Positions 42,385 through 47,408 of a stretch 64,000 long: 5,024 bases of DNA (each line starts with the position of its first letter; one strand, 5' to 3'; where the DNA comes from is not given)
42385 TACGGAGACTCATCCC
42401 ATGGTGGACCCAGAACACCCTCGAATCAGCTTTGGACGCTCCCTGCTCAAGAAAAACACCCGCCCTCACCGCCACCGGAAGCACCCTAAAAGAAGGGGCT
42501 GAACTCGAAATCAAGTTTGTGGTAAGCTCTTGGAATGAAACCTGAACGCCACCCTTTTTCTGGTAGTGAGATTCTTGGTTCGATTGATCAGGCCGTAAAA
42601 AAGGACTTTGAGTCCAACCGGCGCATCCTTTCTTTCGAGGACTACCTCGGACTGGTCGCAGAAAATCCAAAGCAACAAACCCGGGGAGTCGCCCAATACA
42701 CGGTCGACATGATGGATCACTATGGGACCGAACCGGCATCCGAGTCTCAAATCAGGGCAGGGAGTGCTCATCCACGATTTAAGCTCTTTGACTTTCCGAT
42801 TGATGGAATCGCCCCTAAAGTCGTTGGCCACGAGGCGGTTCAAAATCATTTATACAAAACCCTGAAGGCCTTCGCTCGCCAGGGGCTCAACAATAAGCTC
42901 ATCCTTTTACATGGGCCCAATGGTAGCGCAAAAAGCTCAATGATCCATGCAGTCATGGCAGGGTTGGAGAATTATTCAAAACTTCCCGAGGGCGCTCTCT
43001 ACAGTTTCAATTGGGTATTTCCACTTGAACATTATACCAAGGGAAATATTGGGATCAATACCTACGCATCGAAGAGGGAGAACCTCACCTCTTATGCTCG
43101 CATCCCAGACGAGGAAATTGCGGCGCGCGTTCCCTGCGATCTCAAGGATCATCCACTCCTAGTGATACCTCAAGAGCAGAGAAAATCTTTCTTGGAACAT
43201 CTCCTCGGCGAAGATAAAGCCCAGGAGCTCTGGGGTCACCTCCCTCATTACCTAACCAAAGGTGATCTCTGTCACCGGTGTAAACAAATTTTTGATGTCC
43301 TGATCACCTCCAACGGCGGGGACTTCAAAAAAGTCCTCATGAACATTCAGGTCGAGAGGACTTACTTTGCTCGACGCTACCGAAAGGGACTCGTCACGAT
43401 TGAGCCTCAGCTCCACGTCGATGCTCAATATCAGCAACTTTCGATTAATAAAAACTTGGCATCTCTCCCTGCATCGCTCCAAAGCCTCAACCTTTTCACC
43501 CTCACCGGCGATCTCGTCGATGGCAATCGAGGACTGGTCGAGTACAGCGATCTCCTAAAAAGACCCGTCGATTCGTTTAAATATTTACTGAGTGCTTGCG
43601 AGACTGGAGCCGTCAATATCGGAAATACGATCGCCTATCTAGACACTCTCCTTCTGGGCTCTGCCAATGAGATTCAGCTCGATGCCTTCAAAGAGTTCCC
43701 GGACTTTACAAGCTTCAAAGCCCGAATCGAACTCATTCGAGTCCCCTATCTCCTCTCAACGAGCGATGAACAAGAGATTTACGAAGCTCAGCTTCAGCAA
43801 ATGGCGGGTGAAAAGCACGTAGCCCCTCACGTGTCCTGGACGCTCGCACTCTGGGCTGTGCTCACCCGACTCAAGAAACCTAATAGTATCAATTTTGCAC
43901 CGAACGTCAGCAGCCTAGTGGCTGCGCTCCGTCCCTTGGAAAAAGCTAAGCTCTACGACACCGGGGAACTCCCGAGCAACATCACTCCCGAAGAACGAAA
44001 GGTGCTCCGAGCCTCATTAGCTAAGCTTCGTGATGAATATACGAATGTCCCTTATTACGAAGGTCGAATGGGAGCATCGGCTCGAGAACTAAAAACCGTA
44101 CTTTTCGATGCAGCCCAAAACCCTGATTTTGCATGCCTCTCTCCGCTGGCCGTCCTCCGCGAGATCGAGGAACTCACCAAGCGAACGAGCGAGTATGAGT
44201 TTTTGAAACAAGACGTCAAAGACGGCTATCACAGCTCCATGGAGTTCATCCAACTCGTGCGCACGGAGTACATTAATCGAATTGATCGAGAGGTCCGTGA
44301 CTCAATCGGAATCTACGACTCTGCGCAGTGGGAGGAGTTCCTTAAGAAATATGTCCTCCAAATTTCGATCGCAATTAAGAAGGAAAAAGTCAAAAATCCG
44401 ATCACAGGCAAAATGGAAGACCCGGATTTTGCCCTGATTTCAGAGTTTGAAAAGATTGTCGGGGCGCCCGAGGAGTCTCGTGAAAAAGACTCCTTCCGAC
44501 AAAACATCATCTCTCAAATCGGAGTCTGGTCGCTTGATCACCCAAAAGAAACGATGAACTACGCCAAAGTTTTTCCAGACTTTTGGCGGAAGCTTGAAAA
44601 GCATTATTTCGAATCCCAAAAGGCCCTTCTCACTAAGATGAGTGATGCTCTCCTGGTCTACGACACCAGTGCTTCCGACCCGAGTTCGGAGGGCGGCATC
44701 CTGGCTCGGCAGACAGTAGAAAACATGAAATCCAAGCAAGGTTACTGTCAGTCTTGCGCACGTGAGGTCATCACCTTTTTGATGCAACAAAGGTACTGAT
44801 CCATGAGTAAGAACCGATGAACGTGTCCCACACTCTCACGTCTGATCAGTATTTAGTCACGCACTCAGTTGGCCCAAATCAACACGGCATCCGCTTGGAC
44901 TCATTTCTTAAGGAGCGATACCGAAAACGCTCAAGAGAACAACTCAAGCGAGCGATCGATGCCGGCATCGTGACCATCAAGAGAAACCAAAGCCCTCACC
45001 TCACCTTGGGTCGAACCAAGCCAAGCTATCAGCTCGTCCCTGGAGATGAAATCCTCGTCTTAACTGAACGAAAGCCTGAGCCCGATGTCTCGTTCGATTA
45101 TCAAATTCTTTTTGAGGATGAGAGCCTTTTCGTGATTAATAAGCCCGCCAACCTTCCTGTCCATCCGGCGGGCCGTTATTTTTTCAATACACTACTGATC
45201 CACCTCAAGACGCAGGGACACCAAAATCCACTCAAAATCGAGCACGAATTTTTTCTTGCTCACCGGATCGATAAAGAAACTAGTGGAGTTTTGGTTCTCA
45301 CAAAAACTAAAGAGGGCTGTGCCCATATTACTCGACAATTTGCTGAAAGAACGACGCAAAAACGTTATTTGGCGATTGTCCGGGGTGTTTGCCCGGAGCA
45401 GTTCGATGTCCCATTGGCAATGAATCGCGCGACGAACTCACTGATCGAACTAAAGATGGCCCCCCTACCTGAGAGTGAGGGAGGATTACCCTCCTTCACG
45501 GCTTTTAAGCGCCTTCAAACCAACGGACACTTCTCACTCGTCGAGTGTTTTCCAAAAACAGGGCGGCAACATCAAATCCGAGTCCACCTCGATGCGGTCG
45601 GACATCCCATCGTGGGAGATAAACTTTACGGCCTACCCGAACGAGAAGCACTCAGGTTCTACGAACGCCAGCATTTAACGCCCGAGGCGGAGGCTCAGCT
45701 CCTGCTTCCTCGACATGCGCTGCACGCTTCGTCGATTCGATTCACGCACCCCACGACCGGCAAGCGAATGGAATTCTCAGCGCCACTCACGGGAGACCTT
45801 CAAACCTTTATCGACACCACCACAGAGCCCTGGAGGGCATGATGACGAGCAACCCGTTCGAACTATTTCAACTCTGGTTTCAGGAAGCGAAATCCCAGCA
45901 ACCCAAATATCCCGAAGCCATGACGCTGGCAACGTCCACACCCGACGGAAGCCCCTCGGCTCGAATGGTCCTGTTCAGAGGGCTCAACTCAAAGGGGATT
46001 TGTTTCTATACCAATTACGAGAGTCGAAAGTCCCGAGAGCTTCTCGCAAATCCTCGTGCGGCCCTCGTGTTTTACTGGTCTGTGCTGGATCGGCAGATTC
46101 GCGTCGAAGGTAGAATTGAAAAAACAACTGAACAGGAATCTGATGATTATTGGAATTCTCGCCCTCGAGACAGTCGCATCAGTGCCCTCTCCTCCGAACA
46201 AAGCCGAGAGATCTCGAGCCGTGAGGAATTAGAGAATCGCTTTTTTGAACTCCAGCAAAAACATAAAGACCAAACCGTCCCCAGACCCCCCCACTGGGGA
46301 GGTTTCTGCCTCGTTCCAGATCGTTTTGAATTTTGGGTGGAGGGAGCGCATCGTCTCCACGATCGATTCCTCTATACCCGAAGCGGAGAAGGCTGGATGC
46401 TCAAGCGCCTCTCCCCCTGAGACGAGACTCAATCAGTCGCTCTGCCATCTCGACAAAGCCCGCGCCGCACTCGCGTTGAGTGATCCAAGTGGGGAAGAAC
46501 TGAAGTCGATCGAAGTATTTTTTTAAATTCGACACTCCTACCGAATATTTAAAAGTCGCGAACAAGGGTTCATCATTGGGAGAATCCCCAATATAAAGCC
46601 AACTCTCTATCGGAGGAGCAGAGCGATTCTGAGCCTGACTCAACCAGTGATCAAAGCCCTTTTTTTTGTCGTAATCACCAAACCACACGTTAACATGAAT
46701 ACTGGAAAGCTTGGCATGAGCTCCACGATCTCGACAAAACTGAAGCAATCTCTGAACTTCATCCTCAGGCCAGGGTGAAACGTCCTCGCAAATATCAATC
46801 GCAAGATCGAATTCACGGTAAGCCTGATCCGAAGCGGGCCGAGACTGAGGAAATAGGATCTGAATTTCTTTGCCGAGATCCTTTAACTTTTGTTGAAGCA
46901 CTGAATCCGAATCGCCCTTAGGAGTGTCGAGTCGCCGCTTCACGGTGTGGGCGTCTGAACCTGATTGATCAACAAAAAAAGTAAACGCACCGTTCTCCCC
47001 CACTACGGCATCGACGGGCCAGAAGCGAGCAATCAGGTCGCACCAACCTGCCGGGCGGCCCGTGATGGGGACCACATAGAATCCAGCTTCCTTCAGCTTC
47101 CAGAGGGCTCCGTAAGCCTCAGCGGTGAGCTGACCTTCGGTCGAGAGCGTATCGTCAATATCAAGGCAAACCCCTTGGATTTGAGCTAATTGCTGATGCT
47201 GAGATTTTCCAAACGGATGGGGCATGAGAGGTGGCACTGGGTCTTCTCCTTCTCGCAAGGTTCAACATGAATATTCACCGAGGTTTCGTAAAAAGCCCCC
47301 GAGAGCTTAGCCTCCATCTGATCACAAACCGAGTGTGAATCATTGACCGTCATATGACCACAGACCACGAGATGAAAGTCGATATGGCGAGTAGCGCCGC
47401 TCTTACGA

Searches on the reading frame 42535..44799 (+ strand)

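Call 14: search_protein_families(library=pfam, proteins=[window:42535-44799:+], max_evalue=0.001)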
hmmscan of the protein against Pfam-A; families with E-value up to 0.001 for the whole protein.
window:42535-44799:+ (754 aa): 2 families
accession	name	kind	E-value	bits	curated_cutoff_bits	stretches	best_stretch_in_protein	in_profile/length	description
PF06798.17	PrkA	-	1.6e-47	162.8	25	1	468-748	1-255/255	PrkA serine protein kinase C-terminal domain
PF08298.17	AAA_PrkA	-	2.6e-28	99.5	25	1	201-451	120-356/358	PrkA AAA domain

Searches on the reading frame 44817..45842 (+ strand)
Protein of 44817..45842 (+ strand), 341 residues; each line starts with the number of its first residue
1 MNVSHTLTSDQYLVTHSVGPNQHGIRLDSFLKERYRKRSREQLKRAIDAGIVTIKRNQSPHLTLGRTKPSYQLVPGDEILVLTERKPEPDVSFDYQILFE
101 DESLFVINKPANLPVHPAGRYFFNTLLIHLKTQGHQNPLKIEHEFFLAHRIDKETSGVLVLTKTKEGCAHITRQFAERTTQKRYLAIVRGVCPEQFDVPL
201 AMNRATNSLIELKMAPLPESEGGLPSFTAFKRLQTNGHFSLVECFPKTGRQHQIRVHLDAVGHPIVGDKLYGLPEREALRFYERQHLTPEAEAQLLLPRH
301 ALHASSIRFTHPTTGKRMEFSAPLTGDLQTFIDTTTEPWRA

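Call 14: search_protein_families(library=pfam, proteins=[window:44817-45842:+], max_evalue=0.001)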
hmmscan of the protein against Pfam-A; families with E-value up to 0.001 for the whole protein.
window:44817-45842:+ (341 aa): 1 family
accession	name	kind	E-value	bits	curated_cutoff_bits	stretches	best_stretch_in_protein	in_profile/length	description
PF00849.27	PseudoU_synth_2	-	8.1e-28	98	26.8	1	104-259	2-151/152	RNA pseudouridylate synthase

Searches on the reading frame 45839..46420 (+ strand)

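Call 14: search_protein_families(library=pfam, proteins=[window:45839-46420:+], max_evalue=0.001)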
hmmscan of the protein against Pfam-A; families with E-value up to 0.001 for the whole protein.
window:45839-46420:+ (193 aa): 3 families
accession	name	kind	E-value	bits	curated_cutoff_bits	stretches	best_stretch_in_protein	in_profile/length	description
PF01243.27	PNPOx_N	-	2e-26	93.1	28.1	1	20-140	7-118/120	Pyridoxamine 5'-phosphate oxidase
PF10590.14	PNP_phzG_C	-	5.5e-18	65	27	1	153-193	1-42/42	Pyridoxine 5'-phosphate oxidase C-terminal dimerisation region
PF12766.13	Pyridox_oxase_2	-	1.2e-09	39.1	26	1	17-94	11-97/100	Pyridoxamine 5'-phosphate oxidase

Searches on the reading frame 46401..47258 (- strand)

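Call 14: search_protein_families(library=pfam, proteins=[window:46401-47258:-], max_evalue=0.001)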
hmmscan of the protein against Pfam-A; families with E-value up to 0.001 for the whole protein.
window:46401-47258:- (285 aa): 1 family
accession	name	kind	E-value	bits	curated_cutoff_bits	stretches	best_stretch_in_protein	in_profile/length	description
PF08282.18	Hydrolase_3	-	3.8e-10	40.4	20.9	1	30-97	1-68/255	haloacid dehalogenase-like hydrolase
